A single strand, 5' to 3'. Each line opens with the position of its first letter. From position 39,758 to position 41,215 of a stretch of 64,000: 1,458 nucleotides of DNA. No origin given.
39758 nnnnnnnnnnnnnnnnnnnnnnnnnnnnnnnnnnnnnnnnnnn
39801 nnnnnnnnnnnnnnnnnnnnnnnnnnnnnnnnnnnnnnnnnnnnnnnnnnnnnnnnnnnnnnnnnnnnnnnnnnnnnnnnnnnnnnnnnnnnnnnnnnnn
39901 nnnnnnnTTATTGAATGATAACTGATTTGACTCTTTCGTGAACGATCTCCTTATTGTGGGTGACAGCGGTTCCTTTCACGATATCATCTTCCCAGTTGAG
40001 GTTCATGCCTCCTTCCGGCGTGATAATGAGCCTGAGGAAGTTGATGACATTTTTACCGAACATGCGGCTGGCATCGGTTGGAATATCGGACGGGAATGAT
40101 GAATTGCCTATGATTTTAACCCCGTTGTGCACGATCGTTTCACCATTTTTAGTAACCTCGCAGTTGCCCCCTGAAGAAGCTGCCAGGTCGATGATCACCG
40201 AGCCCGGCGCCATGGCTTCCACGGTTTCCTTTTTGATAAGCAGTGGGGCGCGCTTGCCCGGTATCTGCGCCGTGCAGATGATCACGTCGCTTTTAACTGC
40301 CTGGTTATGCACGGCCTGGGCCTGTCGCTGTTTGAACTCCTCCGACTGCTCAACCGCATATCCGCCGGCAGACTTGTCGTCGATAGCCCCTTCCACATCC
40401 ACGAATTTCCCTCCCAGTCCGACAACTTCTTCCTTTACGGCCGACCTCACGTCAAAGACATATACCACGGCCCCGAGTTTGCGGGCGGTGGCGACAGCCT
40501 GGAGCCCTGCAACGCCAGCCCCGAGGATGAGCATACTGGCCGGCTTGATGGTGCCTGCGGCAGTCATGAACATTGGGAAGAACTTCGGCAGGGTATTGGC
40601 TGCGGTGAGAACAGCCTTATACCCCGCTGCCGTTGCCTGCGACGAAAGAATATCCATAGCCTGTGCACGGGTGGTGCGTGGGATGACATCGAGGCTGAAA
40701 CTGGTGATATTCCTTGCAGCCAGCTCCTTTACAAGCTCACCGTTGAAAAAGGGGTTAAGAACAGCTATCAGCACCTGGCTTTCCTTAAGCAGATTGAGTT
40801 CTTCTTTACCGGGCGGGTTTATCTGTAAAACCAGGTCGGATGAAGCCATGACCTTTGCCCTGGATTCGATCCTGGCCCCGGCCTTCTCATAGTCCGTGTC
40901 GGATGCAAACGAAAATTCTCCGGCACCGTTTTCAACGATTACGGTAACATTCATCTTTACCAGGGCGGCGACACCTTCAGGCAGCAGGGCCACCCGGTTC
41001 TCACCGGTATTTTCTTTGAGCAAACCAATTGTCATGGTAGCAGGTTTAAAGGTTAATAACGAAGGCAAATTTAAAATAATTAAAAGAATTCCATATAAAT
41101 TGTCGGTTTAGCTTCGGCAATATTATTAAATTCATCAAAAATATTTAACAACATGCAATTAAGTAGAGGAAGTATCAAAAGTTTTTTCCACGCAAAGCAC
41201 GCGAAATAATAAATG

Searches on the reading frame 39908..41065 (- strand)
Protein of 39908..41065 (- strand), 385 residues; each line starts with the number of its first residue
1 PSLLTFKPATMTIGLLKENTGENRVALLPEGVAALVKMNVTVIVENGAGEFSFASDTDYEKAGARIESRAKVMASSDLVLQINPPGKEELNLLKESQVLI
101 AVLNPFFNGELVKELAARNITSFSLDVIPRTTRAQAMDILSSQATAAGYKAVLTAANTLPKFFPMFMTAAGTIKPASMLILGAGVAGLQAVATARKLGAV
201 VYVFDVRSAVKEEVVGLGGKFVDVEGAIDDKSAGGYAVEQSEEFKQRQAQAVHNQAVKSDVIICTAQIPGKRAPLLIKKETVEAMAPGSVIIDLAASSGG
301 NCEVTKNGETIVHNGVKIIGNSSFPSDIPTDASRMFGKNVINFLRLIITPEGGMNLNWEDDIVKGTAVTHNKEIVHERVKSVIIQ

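Call 79: search_protein_families(library=pfam, proteins=[window:39908-41065:-], max_evalue=0.00001)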
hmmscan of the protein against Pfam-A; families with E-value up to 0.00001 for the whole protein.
window:39908-41065:- (385 aa): 2 families
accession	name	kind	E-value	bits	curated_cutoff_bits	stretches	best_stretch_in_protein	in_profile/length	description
PF01262.27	AlaDh_PNT_C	-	1.8e-63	214.3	23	1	151-377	1-214/214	Alanine dehydrogenase/PNT, C-terminal domain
PF05222.21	AlaDh_PNT_N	-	4.5e-38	131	30.4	1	17-147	4-136/136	Alanine dehydrogenase/PNT, N-terminal domain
